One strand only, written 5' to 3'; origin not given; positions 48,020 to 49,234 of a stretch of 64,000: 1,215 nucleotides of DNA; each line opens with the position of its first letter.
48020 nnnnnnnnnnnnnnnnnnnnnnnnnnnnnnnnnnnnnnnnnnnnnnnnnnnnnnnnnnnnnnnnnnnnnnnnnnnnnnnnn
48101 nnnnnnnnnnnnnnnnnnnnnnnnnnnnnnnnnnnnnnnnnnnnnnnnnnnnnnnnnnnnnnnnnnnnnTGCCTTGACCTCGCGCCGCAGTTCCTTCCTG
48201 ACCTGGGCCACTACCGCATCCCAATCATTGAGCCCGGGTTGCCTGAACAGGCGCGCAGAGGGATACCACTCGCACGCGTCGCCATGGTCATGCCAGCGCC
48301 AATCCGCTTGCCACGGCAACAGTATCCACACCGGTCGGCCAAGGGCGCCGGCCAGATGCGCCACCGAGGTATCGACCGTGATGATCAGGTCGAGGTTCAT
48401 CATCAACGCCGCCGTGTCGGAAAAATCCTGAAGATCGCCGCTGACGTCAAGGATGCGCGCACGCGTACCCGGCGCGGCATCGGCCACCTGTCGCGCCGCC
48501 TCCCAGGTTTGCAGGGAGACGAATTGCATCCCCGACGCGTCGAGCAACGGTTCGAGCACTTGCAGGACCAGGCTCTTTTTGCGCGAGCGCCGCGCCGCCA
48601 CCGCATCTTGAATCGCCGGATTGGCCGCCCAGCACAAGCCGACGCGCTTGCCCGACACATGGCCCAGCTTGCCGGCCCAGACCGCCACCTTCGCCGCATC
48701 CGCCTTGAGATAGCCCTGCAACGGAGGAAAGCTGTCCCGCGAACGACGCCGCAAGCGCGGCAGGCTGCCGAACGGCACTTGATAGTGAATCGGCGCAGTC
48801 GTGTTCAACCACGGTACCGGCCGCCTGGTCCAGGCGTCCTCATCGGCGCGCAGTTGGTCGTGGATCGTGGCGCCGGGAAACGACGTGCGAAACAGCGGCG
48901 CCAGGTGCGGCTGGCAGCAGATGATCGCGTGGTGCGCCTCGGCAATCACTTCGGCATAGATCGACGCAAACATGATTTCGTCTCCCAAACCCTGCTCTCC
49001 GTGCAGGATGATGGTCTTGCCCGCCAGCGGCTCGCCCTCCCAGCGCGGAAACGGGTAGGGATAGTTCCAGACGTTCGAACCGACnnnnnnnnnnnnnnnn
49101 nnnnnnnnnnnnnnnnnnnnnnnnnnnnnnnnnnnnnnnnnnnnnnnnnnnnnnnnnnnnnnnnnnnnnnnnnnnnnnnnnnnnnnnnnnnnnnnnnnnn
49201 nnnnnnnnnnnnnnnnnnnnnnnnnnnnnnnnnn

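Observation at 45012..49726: AmmeMemoRadiSam module with a fused B-A protein, translationally coupled to a TPR/GT9-like protein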

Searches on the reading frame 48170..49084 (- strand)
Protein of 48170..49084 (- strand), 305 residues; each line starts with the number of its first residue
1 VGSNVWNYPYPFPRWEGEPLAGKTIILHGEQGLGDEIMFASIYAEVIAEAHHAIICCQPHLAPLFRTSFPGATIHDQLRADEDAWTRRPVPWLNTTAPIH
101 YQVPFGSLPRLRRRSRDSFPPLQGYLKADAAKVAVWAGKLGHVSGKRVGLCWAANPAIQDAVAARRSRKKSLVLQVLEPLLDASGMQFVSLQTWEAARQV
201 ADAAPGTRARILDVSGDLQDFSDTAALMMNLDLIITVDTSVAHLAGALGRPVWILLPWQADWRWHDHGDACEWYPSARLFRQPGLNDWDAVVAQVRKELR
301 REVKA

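Call 53: search_solved_structures(query=A3, max_evalue=1, show_alignments=2)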
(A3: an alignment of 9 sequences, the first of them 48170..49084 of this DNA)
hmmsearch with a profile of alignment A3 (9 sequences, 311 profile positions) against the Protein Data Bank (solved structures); distinct sequences matched with E-value up to 1: 5.
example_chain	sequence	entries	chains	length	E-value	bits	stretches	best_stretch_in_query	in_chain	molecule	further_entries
4m4w_J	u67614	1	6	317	0.18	14.1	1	16-78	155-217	Primosomal protein DnaI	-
1g4d_A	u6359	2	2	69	0.21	13.9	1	55-114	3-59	REPRESSOR PROTEIN C | PROTEIN (MU BACTERIOPHAGE C REPRESSOR PROTEIN)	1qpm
3bf2_A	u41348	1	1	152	0.56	12.6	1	203-302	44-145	Putative lipoprotein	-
7mq8_SY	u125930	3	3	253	0.61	12.4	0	166-236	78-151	Probable U3 small nucleolar RNA-associated protein 11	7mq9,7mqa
2w58_A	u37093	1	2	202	0.66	12.3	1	23-78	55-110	PRIMOSOME COMPONENT (HELICASE LOADER)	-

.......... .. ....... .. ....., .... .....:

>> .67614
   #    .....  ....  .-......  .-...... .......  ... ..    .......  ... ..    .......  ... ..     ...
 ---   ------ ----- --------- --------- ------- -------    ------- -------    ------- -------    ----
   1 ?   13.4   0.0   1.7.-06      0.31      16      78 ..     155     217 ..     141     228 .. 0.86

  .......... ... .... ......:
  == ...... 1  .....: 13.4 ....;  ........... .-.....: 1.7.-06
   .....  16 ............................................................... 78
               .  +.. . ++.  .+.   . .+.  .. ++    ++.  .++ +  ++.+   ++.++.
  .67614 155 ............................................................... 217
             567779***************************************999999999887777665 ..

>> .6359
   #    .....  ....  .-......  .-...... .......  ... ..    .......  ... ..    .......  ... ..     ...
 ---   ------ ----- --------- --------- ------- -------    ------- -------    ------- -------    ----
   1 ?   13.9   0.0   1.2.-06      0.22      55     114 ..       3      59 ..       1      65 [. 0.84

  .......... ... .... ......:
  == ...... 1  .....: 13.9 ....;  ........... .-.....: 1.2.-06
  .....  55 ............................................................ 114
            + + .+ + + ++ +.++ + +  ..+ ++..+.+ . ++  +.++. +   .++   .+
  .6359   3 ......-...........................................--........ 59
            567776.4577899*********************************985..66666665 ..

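Call 61: predict_structure(alignment_id=A3)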
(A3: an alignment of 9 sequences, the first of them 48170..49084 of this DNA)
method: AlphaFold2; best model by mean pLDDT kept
length: 305 residues; sequences in the alignment: 9
mean_pLDDT: 85.2   pTM: 0.87
mean pLDDT of the five models: 85.2, 84.2, 83.5, 83.4, 83.1
residues with pLDDT >= 90: 141; 70-90: 122; 50-70: 39; < 50: 3
segments of 3 or more residues with pLDDT < 50: none
pLDDT, mean of each block of 10 residues (from residue 1): 62 91 89 84 91 91 95 82 56 84 85 81 86 97 93 70 73 89 92 85 89 91 97 94 94 87 60 86 89 94 85
secondary structure, 60 per line:
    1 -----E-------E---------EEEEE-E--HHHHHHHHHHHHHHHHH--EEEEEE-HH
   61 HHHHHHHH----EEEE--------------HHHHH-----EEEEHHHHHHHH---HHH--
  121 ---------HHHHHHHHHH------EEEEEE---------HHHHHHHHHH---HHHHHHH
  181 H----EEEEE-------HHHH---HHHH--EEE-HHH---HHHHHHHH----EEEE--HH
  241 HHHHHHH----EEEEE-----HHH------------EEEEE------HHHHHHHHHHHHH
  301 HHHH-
elements in order: E24-28 H33-49 E52-57 H59-68 E73-76 H91-95 E101-104 H105-112 H130-139 E146-151 H161-170 H174-181 E186-190 H198-201 H205-208 E211-213 H221-228 E233-236 H239-247 E252-256 E277-281 H288-304

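Call 64: fold_search(model_id=the predicted structure, library=pdb)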
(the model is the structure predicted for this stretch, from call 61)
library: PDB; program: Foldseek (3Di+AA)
matches with E <= 10: 1312; with E <= 0.001: 42
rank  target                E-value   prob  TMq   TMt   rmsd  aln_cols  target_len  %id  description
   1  1psw                  3.8e-10  1.00  0.62  0.58   5.8       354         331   14  Structure of E. coli ADP-heptose lps heptosyltransferase II (released 2003-07-08)
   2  2h1h_A                5.1e-07  1.00  0.59  0.56   5.8       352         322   13  E. coli heptosyltransferase WaaC with ADP-2-deoxy-2-fluoro heptose (released 2007-05-22)
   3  9grx_1                7.3e-07  1.00  0.60  0.47   6.4       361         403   12  NDH-PSI-LHCI supercomplex from S. oleracea (released 2025-02-12)
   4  2gt1_A                8.8e-07  1.00  0.59  0.57   5.7       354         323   12  E. coli heptosyltransferase WaaC. (released 2007-05-01)
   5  6dfe_B                1.3e-06  1.00  0.59  0.56   7.0       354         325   14  The structure of a ternary complex of E. coli WaaC (released 2018-09-05)
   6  2h1h_B                1.9e-06  1.00  0.58  0.57   5.9       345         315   14  E. coli heptosyltransferase WaaC with ADP-2-deoxy-2-fluoro heptose (released 2007-05-22)
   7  3tov_A                3.1e-06  1.00  0.62  0.56   5.7       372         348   14  The crystal structure of the glycosyl transferase family 9 from Veillonella parvula DSM 2008 (released 2011-09-21)
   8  3tov_B                3.5e-06  1.00  0.60  0.54   7.1       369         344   12  The crystal structure of the glycosyl transferase family 9 from Veillonella parvula DSM 2008 (released 2011-09-21)
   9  2gt1_B                6.5e-06  1.00  0.56  0.57   6.3       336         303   13  E. coli heptosyltransferase WaaC. (released 2007-05-01)
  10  2h1f_A                1.0e-05  1.00  0.59  0.56   5.9       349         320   13  E. coli heptosyltransferase WaaC with ADP (released 2007-05-22)
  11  4rap_D                4.5e-05  1.00  0.48  0.40   8.8       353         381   14  Crystal structure of bacterial iron-containing dodecameric glycosyltransferase TibC from enterotoxigenic E.coli H10407 (released 2014-10-29)
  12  1v4v_A                6.1e-05  1.00  0.45  0.38   9.0       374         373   16  Crystal Structure Of UDP-N-Acetylglucosamine 2-Epimerase From Thermus Thermophilus HB8 (released 2003-12-02)
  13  4rb4_A                7.7e-05  1.00  0.51  0.42   8.4       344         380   12  Crystal structure of dodecameric iron-containing heptosyltransferase TibC in complex with ADP-D-beta-D-heptose at 3.9  (released 2014-11-05)
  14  1v4v_B                7.7e-05  1.00  0.40  0.34  11.3       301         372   16  Crystal Structure Of UDP-N-Acetylglucosamine 2-Epimerase From Thermus Thermophilus HB8 (released 2003-12-02)
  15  4rap_B                8.2e-05  1.00  0.53  0.44   8.3       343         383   12  Crystal structure of bacterial iron-containing dodecameric glycosyltransferase TibC from enterotoxigenic E.coli H10407 (released 2014-10-29)
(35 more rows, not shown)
